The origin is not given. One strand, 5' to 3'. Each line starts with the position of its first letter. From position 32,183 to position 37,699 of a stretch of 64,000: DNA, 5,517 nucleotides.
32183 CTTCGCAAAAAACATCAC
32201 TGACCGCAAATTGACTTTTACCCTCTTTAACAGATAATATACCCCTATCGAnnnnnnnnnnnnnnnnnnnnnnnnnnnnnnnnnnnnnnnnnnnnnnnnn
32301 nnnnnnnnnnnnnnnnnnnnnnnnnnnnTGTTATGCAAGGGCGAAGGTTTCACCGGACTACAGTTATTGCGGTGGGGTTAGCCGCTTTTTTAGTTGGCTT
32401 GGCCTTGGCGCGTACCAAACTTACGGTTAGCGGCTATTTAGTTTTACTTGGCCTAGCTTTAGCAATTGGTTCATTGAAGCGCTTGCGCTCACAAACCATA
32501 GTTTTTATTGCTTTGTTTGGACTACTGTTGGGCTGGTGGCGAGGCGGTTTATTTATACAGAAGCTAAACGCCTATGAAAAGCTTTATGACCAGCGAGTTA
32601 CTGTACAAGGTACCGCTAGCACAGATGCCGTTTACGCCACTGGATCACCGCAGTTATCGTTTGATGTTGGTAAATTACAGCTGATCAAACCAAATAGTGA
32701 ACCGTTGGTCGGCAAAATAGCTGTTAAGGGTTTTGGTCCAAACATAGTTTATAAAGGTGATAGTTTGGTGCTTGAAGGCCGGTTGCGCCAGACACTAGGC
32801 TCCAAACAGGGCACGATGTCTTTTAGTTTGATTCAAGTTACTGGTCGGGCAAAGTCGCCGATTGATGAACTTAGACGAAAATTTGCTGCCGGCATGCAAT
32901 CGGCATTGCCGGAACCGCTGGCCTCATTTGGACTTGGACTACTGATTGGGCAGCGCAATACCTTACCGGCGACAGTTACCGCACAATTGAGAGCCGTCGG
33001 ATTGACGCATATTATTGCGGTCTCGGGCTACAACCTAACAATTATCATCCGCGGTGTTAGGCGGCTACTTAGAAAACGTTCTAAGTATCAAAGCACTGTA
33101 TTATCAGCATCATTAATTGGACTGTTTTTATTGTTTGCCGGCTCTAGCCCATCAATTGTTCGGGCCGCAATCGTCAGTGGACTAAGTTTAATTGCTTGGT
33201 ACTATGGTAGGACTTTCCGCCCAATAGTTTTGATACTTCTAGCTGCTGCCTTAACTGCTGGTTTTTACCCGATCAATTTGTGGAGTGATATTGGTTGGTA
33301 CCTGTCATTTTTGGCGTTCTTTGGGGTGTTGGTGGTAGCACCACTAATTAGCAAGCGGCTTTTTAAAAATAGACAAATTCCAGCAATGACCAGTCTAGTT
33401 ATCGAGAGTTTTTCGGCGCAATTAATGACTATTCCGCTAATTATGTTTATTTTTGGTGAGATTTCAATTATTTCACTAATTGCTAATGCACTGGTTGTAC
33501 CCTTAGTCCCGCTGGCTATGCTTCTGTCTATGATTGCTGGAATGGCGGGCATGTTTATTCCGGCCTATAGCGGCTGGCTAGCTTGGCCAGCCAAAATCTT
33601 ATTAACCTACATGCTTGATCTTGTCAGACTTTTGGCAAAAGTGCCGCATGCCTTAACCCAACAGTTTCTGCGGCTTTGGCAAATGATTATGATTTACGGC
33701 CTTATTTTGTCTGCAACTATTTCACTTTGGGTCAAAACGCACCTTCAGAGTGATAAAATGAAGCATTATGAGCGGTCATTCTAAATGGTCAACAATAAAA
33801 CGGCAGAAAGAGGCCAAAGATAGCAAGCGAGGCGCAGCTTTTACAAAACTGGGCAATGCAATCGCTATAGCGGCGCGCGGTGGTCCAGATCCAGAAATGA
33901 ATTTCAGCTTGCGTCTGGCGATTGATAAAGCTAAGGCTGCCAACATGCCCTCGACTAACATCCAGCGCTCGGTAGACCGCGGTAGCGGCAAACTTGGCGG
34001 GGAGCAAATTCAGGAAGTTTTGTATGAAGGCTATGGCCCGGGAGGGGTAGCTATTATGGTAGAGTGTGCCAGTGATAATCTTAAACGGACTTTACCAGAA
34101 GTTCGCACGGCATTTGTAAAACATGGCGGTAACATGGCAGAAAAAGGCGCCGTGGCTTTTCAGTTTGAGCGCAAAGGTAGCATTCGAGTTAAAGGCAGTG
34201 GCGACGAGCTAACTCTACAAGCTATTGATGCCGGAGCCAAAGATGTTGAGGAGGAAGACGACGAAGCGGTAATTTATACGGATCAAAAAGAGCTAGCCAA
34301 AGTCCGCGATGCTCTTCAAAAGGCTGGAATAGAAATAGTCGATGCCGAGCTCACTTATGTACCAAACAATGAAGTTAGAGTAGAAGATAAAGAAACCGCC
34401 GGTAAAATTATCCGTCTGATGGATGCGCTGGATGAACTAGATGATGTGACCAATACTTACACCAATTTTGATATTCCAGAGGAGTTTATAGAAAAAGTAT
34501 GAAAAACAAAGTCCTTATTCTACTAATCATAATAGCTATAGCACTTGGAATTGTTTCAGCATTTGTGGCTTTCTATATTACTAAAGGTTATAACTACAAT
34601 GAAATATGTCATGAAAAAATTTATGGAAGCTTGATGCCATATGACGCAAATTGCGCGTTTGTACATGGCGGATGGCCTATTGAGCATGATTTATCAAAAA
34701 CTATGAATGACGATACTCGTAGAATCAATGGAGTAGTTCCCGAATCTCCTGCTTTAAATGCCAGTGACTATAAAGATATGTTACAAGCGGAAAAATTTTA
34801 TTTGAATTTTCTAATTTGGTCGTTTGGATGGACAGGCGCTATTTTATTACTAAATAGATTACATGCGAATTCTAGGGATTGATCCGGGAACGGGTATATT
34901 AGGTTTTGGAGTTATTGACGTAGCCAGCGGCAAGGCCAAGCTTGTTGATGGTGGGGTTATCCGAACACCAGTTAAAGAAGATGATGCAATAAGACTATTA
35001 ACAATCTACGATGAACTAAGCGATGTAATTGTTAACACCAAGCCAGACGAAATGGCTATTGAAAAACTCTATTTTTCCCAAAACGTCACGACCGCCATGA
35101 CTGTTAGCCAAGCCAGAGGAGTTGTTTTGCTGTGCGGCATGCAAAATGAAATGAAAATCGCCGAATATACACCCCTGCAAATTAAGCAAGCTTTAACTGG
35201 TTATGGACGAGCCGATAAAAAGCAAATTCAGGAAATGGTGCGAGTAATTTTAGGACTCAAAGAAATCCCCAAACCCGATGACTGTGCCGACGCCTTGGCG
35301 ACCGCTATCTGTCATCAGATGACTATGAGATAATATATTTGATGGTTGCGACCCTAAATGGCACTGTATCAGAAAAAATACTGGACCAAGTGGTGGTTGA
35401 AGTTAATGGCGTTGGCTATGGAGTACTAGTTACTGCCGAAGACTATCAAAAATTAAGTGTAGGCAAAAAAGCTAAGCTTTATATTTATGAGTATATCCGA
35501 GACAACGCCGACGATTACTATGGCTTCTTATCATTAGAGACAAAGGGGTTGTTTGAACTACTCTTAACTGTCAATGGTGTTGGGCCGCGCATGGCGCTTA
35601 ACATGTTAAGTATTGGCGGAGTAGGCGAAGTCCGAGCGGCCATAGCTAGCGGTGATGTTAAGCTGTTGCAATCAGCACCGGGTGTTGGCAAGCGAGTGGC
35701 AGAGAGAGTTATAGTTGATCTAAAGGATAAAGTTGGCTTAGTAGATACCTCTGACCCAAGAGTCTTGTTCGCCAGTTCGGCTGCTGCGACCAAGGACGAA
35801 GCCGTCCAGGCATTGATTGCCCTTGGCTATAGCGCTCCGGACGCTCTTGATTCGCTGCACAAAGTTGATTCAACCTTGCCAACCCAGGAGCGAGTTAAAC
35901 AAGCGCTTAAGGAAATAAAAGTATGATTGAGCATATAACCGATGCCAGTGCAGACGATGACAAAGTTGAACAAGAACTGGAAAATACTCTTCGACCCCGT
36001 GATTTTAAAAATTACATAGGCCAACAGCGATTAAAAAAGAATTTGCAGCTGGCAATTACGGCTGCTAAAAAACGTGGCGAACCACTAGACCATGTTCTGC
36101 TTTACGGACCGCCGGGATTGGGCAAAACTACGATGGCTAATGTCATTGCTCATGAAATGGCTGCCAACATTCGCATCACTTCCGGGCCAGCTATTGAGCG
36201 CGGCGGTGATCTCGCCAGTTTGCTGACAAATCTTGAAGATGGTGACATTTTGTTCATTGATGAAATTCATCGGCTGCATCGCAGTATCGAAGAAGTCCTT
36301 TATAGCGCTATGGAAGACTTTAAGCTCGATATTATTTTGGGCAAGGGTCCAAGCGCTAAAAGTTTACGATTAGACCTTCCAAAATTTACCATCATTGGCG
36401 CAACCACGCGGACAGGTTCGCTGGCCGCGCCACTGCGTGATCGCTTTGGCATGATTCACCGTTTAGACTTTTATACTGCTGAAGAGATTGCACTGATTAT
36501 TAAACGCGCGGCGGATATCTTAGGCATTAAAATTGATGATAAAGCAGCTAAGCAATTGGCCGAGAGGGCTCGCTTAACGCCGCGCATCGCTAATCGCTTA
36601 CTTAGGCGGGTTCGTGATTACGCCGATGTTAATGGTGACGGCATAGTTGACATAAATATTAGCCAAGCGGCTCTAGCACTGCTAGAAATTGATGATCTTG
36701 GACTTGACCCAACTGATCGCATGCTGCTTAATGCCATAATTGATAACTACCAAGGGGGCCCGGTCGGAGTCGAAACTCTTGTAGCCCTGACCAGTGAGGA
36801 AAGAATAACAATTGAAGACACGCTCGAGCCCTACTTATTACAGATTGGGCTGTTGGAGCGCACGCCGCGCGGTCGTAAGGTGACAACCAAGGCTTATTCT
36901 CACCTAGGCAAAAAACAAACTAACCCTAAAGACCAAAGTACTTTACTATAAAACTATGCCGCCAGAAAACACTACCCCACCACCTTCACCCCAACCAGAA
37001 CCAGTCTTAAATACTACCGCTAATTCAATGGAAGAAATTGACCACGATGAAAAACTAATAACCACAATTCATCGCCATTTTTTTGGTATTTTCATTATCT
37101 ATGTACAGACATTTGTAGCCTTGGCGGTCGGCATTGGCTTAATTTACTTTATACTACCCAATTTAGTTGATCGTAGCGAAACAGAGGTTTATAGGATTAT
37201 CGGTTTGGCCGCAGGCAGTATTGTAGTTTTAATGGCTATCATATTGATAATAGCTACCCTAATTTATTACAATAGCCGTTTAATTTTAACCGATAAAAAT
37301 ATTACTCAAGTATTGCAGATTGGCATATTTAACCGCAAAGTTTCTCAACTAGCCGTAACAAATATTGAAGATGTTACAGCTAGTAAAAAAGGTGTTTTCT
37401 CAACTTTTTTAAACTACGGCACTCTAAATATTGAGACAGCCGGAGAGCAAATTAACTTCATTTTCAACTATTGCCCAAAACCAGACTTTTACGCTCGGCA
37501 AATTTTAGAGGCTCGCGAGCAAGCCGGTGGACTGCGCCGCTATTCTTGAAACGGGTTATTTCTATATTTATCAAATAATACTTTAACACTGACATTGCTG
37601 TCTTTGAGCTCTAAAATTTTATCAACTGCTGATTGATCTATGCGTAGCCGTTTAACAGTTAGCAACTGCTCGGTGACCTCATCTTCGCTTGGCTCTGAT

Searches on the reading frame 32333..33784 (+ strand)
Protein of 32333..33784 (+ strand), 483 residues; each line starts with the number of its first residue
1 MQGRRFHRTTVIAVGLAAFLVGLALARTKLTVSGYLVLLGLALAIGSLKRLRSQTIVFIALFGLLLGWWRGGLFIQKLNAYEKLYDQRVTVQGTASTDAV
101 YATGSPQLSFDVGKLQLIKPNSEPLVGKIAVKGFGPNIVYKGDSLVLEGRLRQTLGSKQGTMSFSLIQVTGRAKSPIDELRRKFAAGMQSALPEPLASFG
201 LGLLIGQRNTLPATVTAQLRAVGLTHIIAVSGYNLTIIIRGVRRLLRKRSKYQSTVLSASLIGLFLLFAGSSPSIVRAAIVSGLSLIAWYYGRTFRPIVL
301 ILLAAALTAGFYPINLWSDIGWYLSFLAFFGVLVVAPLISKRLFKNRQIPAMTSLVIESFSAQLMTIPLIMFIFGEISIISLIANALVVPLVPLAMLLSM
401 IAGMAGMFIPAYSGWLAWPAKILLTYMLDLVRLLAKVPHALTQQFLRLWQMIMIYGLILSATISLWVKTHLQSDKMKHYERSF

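Call 62: search_protein_families(library=pfam, proteins=[window:32333-33784:+], max_evalue=0.00001)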
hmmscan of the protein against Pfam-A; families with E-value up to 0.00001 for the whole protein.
window:32333-33784:+ (483 aa): 1 family
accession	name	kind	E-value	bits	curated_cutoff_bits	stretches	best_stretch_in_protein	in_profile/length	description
PF03772.21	Competence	-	1.4e-42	146.4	23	1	203-465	1-267/270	Competence protein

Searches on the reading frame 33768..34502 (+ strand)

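Call 62: search_protein_families(library=pfam, proteins=[window:33768-34502:+], max_evalue=0.00001)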
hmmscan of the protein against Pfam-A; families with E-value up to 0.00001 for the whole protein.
window:33768-34502:+ (244 aa): 2 families
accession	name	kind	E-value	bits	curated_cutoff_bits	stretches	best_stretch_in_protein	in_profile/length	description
PF01709.26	Transcrip_reg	-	4.3e-55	186.2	27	1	82-234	2-160/160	TACO1/YebC second and third domain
PF20772.2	TACO1_YebC_N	-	8.8e-29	100.2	36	1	5-75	1-73/73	TACO1/YebC protein N-terminal domain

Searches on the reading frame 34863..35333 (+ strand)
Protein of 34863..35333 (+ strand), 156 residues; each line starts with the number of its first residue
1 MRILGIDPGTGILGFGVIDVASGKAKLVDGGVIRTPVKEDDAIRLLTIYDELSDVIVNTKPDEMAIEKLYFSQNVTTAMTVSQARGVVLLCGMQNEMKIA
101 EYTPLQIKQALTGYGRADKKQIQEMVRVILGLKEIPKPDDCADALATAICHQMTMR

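Call 62: search_protein_families(library=pfam, proteins=[window:34863-35333:+], max_evalue=0.00001)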
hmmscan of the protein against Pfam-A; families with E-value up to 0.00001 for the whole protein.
window:34863-35333:+ (156 aa): 1 family
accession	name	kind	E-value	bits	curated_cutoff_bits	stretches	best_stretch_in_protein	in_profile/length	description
PF02075.23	RuvC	-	4.1e-51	173.2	22.2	1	3-151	1-148/148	Crossover junction endodeoxyribonuclease RuvC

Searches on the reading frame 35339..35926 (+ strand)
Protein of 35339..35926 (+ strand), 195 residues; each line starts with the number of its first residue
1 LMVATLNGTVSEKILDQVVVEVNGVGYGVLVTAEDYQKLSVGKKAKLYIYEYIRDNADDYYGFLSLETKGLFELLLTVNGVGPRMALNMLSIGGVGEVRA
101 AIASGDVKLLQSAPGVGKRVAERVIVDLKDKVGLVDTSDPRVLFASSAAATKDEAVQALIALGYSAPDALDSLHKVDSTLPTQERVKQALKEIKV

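Call 62: search_protein_families(library=pfam, proteins=[window:35339-35926:+], max_evalue=0.00001)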
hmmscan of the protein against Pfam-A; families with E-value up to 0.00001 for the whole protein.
window:35339-35926:+ (195 aa): 3 families
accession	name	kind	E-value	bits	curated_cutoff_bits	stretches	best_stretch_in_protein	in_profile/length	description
PF14520.12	HHH_5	-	7.6e-17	62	27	1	72-130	1-57/57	Helix-hairpin-helix domain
PF01330.27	RuvA_N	-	1.2e-15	57.8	23.6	1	2-62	1-61/61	RuvA N terminal domain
PF07499.19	RuvA_C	-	7.4e-09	36.4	24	1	153-193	4-46/47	RuvA, C-terminal domain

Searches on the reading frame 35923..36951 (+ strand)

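Call 63: search_protein_families(library=pfam, proteins=[window:35923-36951:+], max_evalue=0.00001)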
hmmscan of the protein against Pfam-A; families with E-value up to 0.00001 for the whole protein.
window:35923-36951:+ (342 aa): 6 families
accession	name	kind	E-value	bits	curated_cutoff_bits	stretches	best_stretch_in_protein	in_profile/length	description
PF05496.18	RuvB_N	-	5.2e-79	264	27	1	23-181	1-159/159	Holliday junction DNA helicase RuvB P-loop domain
PF17864.7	AAA_lid_4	-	1.3e-27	95.7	27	1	184-257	1-74/74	RuvB AAA lid domain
PF05491.19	RuvB_C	-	4e-23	81.6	24.7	1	259-328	2-71/72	RuvB C-terminal winged helix domain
PF00004.35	AAA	-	3.2e-21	76.6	21.2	1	58-179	1-127/131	ATPase family associated with various cellular activities (AAA)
PF07728.20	AAA_5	-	4.8e-12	46.5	22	1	57-175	1-139/139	AAA domain (dynein-related subfamily)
PF01078.27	Mg_chelatase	-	1.3e-06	28.4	20.3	0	27-77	1-44/207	Magnesium chelatase, subunit ChlI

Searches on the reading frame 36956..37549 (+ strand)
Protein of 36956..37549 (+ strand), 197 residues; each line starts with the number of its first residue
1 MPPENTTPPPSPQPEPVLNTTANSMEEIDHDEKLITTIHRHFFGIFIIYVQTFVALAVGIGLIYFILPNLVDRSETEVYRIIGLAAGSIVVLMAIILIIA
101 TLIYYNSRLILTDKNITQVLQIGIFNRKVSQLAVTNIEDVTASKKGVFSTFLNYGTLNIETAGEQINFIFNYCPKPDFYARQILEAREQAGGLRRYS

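Call 63: search_protein_families(library=pfam, proteins=[window:36956-37549:+], max_evalue=0.00001)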
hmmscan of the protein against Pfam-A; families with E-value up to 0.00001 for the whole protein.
window:36956-37549:+ (197 aa): 1 family
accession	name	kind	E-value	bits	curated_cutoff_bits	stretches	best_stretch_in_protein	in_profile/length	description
PF03703.20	bPH_2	-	2.4e-06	28.1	22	1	104-178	1-71/78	Bacterial PH domain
